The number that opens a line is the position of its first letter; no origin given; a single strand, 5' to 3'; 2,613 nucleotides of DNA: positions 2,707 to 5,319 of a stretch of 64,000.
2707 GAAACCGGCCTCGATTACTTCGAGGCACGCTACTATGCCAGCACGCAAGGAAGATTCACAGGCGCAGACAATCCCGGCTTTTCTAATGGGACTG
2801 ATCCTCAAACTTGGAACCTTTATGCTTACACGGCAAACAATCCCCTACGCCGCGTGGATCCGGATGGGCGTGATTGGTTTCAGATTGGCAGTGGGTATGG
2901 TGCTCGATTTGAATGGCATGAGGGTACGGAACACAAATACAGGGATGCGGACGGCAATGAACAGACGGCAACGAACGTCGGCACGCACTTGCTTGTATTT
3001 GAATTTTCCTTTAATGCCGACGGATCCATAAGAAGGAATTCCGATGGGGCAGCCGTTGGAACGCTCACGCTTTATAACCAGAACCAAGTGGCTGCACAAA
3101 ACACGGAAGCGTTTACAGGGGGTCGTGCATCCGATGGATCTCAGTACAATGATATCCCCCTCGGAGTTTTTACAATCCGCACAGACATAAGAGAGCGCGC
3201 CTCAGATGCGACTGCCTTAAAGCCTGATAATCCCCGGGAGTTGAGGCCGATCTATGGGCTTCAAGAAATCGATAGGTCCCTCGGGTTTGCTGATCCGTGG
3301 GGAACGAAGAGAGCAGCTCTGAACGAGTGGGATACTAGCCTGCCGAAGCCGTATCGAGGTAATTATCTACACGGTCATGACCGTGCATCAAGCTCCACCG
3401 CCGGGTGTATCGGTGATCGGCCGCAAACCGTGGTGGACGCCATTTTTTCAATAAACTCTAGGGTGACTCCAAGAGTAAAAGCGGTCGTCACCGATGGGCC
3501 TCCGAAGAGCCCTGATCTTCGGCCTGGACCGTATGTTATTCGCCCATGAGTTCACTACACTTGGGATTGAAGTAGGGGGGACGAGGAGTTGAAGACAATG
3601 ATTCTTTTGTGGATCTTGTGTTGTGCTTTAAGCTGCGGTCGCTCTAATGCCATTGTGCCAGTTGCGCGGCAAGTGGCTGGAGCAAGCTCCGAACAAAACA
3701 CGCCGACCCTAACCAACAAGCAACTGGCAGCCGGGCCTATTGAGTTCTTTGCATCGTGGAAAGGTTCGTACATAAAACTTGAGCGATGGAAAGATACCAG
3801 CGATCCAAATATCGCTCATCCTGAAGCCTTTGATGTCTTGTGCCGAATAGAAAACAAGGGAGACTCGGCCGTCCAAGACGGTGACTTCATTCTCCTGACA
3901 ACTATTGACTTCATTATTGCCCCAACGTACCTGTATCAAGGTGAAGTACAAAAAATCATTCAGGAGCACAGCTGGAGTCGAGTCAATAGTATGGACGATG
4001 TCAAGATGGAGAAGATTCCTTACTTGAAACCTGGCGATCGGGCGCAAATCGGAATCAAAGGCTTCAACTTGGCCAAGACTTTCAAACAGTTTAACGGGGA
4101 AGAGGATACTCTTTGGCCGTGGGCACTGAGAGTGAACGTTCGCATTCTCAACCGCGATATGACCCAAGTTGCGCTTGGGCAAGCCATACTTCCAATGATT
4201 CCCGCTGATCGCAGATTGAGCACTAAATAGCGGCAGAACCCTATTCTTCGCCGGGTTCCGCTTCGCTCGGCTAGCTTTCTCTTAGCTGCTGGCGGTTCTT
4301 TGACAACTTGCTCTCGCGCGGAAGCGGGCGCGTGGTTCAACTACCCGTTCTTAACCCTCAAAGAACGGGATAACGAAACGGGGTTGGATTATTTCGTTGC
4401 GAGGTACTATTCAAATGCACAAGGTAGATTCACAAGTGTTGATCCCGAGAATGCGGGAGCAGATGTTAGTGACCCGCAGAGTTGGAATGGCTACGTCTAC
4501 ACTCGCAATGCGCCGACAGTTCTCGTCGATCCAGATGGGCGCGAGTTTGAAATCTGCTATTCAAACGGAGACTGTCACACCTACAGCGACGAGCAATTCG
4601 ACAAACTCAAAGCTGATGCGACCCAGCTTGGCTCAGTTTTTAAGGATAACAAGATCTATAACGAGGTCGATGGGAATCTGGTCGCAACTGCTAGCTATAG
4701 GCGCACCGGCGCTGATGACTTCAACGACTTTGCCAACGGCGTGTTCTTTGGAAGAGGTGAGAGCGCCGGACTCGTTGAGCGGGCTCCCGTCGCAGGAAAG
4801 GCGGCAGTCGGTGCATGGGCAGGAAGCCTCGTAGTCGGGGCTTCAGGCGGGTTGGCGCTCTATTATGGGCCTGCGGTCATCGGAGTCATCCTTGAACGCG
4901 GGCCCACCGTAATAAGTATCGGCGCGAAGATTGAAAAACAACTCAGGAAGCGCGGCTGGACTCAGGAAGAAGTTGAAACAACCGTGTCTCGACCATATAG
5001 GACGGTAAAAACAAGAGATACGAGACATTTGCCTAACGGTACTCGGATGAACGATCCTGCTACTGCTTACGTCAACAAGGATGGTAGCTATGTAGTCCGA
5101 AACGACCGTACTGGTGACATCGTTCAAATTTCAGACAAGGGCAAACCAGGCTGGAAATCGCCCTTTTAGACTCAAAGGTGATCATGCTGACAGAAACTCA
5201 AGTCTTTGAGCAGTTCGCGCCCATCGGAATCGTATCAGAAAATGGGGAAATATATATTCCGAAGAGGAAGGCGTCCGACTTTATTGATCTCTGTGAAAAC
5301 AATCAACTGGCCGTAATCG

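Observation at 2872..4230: RHS tip that looks like a YkuD/L,D-transpeptidase-fold enzyme, paired with an exported immunity protein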

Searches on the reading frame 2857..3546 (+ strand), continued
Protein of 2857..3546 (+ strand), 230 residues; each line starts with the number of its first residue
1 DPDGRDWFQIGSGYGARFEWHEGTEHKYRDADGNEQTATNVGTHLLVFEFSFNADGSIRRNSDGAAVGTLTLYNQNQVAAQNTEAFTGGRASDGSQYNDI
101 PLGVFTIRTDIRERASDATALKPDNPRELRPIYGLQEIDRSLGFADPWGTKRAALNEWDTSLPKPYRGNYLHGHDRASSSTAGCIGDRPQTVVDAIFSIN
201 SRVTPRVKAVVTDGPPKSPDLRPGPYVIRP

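Call 29: fold_search(model_id=the predicted structure, library=pdb)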
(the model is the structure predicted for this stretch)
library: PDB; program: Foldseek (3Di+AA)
matches with E <= 10: 260; with E <= 0.001: 2
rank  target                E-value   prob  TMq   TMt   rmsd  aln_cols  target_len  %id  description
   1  7uo3_A                2.4e-04  1.00  0.42  0.54   5.3       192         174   19  Co-crystal structure of Salmonella Typhimurium Tlde1a in complex with D-alanine (released 2022-11-02)
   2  7uma_A                2.6e-04  1.00  0.44  0.57   5.1       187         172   18  Crystal structure of Tlde1a from Salmonella Typhimurium (released 2022-11-02)
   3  4lpq                  3.4e-01  0.47  0.32  0.35   6.5       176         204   12  Crystal structure of the L,D-transpeptidase (residues 123-326) from Xylanimonas cellulosilytica DSM 15894 (released 2013-11-13)
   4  7lfv_A                4.3e-01  0.11  0.12  0.09  13.3       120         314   13  Crystal structure of the SARS CoV-1 Papain-like protease in complex with peptide inhibitor VIR251 (released 2021-11-10)
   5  5e6j_D                5.1e-01  0.10  0.12  0.09  13.2       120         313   12  Structure of SARS PLpro bound to a Lys48-linked di-ubiquitin activity based probe (released 2016-05-18)
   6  9or4_A                5.4e-01  0.09  0.12  0.10  13.1       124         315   10  Crystal structure of SARS-CoV2 PLpro in complex with a covalent inhibitor (released 2026-02-25)
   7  9bq0_A                6.7e-01  0.06  0.10  0.07  13.5       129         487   10  Complex structure of protein crystal of Tri17 with ATP (released 2024-10-09)
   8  7yub_H                6.7e-01  0.03  0.10  0.10  17.9       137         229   12  S1P-bound human SPNS2 (released 2023-09-06)
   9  7skq_B                7.1e-01  0.09  0.12  0.09  13.2       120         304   11  BtSCoV-Rf1.2004 Papain-Like protease bound to the non-covalent inhibitor GRL-0617 (released 2022-03-02)
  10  9or4_D                7.6e-01  0.08  0.12  0.10  12.9       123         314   10  Crystal structure of SARS-CoV2 PLpro in complex with a covalent inhibitor (released 2026-02-25)
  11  9puy_D                8.0e-01  0.08  0.12  0.09  13.7       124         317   12  SARS-CoV-2 Papain-like Protease (PLpro) in complex with Fragment 27 (released 2026-01-21)
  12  6wx4_D                8.0e-01  0.08  0.12  0.09  13.3       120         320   12  Crystal structure of the SARS CoV-2 Papain-like protease in complex with peptide inhibitor VIR251 (released 2020-05-20)
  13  7lfv_B                8.5e-01  0.08  0.12  0.09  13.4       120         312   12  Crystal structure of the SARS CoV-1 Papain-like protease in complex with peptide inhibitor VIR251 (released 2021-11-10)
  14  1r1l_I                9.5e-01  0.07  0.11  0.07  13.6        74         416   14  Structure of dimeric antithrombin complexed with a P14-P9 reactive loop peptide and an exogenous tripeptide (formyl-no (released 2004-10-05)
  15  9pru_B                1.0e+00  0.03  0.10  0.10  15.2       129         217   10  Complex of the 3G8 Fab bound to Fc gamma receptor 3a / CD16a F158 allotype (released 2025-12-31)
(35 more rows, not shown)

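Call 34: find_related_loci(query=A5, collection=genome_contigs, flank=4000)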
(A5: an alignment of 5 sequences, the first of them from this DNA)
Query A5 (230 aa) in genome_contigs; peptide patterns used: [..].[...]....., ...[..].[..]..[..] (x = any residue, [..] = any of these).
13 stretches matched a pattern; 3 encode a relative of the query (tblastn E <= 1e-3); 3 distinct loci.
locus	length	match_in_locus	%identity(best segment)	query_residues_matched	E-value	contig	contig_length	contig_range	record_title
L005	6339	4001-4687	82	1-230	1e-127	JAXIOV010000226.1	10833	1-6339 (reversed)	MAG: Pyrinomonadaceae bacterium isolate Fractures_MAG_02 c_000000214745, whole genome shotgun sequence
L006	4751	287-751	83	1-161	8e-87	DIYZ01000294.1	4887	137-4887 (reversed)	MAG TPA_asm: Chloracidobacterium sp. UBA6041 UBA6041_contig_39011, whole genome shotgun sequence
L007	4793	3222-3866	43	1-230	1e-51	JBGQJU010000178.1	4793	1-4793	MAG: Pyrinomonadaceae bacterium isolate OBJ2_061818_070_16 k141_1923655_length_4793_cov_9.9845, whole genome shotgun seq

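Call 50: search_protein_families(library=pfam, proteins=[P0019, P0023, P0030, P0068, P0094], max_evalue=0.01)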
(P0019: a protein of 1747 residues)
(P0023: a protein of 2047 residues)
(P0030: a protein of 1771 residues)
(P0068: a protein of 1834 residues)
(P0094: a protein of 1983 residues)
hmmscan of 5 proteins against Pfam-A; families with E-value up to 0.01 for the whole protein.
P0019 (1747 aa): 3 families
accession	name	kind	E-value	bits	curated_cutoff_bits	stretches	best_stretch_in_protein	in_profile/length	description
PF05593.20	RHS_repeat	-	2.4e-22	79.2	22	4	1011-1048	1-38/38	RHS Repeat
PF20041.5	DUF6443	-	2.7e-07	31.3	27.8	1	861-926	14-77/137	Domain of unknown function (DUF6443)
PF14848.11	HU-DNA_bdg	-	0.0011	19.4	30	0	1040-1089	41-90/124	DNA-binding domain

P0023 (2047 aa): 1 family
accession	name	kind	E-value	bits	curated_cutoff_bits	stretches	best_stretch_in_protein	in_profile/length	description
PF05593.20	RHS_repeat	-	2.1e-11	44.4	22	1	900-928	10-37/38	RHS Repeat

P0030 (1771 aa): 1 family
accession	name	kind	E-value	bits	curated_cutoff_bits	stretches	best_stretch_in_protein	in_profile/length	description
PF05593.20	RHS_repeat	-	6.7e-25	87.4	22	1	988-1015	1-28/38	RHS Repeat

P0068 (1834 aa): 3 families
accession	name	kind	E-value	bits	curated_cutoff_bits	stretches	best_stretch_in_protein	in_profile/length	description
PF19408.5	PKD_6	-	3.5e-77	255.2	25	5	63-141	2-82/82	PKD-like domain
PF20041.5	DUF6443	-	3.1e-23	82.9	27.8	1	780-899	8-120/137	Domain of unknown function (DUF6443)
PF19081.6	Ig_7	-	5.9e-20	71.8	27.3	2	412-482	9-80/84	Ig-like domain CHU_C associated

P0094 (1983 aa): 1 family
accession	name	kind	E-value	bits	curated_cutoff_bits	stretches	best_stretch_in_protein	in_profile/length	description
PF05593.20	RHS_repeat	-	0.0026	18.5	22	0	1315-1339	12-35/38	RHS Repeat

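Call 54: find_encoding_contigs(protein=P0024, flank=3000, max_places=2)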
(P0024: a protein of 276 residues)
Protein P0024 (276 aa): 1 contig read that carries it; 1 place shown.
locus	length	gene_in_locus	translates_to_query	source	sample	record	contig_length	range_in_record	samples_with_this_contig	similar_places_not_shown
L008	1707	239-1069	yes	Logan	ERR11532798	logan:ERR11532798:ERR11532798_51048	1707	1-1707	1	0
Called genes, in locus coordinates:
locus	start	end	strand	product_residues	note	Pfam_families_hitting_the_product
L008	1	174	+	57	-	?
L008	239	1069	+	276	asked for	PF03734:YkuD (weak)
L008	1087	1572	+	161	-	-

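Call 55: find_encoding_contigs(protein=P0031, flank=3000, max_places=2)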
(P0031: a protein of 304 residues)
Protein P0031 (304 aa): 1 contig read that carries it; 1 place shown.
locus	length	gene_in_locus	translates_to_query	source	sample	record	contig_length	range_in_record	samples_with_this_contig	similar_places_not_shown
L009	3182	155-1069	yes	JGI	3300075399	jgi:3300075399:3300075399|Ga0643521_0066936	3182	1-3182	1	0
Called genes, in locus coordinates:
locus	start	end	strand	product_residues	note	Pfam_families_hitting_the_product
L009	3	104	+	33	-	?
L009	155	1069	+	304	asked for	-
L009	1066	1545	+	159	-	-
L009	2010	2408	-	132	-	PF13560:HTH_31, PF12844:HTH_19, PF01381:HTH_3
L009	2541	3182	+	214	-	?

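Call 56: find_encoding_contigs(protein=P0069, flank=3000, max_places=2)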
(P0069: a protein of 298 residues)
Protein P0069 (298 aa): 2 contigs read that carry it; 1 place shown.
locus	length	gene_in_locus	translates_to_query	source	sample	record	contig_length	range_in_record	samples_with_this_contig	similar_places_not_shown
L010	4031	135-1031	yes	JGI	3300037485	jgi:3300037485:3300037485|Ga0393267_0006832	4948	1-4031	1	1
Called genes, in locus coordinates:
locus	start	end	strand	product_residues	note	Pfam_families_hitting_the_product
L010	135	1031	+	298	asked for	-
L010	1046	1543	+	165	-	-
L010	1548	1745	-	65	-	-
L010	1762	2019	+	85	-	-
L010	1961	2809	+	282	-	-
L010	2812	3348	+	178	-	-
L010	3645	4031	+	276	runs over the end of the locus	-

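Call 73: search_protein_families(library=ncbifam, alignment_id=A4, max_evalue=0.1)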
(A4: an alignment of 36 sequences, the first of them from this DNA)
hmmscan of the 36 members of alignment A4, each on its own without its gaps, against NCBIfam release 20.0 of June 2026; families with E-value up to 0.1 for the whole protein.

A. member 1, seq(230 aa): 0 families

B. families by the number of members that match (of 36 scanned): 3 families
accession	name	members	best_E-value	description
NF033106.1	blaL1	1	0.0075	L1 family subclass B3 metallo-beta-lactamase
NF011267.0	PRK14674.1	1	0.023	hypothetical protein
NF033554.9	floc_PepA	1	0.057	flocculation-associated PEP-CTERM protein PepA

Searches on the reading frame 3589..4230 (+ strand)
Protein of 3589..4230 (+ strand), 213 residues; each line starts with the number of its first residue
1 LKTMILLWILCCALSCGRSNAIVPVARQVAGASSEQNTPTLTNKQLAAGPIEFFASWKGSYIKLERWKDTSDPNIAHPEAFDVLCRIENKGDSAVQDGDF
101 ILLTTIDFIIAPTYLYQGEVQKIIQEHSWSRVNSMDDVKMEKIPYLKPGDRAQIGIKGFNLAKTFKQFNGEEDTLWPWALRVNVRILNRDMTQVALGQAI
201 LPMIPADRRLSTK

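Call 3: search_protein_families(library=pfam, proteins=[window:3589-4230:+], max_evalue=1)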
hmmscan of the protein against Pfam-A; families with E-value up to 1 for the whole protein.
window:3589-4230:+ (213 aa): 0 families

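Call 4: search_protein_families(library=ncbifam, proteins=[window:3589-4230:+], max_evalue=1)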
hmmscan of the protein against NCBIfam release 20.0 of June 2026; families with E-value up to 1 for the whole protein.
window:3589-4230:+ (213 aa): 0 families

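Call 49: find_homologous_proteins(query=A2, max_evalue=0.001)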
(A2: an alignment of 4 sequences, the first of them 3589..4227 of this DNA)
Query A2 (4 sequences) (213 aa, profile of the alignment): 50 proteins with E <= 0.001 among 2411 candidates.
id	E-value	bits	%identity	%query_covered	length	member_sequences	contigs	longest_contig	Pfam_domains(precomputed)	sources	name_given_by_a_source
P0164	3.5e-114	397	70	99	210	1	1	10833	-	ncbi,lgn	-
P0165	3.6e-114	397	100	99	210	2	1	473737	-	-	-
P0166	1.5e-100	353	34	93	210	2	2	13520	-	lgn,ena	-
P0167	1.6e-97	343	79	92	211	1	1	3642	-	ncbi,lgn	-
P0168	1.3e-96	340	72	100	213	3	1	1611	-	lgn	-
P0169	2.5e-95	336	73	95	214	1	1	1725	-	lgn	-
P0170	6.0e-91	322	70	100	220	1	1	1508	-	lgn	-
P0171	2.6e-88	313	69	96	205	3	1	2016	-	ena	-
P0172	5.0e-88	312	67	99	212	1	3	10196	-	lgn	-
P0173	5.7e-87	309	64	100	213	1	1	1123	-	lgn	-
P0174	2.0e-86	307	64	98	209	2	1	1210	-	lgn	-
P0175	4.5e-84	299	60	100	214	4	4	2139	-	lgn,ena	-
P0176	3.6e-82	293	62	99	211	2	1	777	-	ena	-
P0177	1.2e-81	291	60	100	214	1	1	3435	-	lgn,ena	-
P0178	6.1e-80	286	67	82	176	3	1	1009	-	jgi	jgi:hypothetical protein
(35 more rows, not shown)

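Call 52: search_solved_structures(query=A6, max_evalue=10, show_alignments=0)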
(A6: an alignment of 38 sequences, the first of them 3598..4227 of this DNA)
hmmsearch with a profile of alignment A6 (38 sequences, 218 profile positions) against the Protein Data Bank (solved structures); distinct sequences matched with E-value up to 10: 1.
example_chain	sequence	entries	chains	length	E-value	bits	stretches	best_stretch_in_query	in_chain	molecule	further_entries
4aai_A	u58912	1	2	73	0.41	13.4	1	186-216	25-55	ORF E73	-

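Call 53: search_protein_families(library=pfam, alignment_id=A6, max_evalue=1)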
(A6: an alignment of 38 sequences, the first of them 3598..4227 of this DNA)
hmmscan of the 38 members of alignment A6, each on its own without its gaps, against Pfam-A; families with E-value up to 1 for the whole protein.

A. member 1, window:3598-4227:+ (210 aa): 0 families

B. families by the number of members that match (of 38 scanned): 8 families
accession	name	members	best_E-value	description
PF22174.2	NMB1110-like_C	4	0.012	Tail protein, C-terminal domain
PF08076.16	TetM_leader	2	0.14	Tetracycline resistance determinant leader peptide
PF12875.12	DUF3826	1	0.052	Protein of unknown function (DUF3826)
PF17531.7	O_Spanin_T7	1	0.056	Spanin, outer lipoprotein subunit T7-like virus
PF00516.24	GP120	1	0.13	Envelope glycoprotein GP120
PF14786.12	Death_2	1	0.13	Tube Death domain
PF06240.19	COXG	1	0.16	Carbon monoxide dehydrogenase subunit G (CoxG)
PF13670.12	PepSY_2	1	0.17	Peptidase propeptide and YPEB domain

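Call 62: find_encoding_contigs(protein=P0165, flank=10000, max_places=2)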
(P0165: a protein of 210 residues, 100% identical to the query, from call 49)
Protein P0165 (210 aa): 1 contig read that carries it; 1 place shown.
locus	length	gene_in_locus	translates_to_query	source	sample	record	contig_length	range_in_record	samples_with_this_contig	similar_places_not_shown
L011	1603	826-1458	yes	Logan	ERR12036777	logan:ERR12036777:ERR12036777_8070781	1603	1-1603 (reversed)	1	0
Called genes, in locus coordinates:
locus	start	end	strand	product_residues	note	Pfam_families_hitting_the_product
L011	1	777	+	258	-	?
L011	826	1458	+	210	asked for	-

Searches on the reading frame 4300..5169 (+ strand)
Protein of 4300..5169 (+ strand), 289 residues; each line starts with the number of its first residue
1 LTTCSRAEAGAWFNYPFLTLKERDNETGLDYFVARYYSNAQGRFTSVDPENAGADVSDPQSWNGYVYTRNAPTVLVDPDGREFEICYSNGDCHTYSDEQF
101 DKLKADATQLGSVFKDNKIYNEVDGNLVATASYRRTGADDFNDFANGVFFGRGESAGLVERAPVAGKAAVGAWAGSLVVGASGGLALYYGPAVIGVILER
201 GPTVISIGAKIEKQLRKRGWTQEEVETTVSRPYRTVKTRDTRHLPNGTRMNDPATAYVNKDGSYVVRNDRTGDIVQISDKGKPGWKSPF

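Call 3: search_protein_families(library=pfam, proteins=[window:4300-5169:+], max_evalue=1)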
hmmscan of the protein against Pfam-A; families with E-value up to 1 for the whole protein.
window:4300-5169:+ (289 aa): 1 family
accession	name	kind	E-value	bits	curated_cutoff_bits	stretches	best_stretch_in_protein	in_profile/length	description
PF12106.13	Colicin_E5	-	1.2e-31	109.2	25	1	205-288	3-86/88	Colicin E5 ribonuclease domain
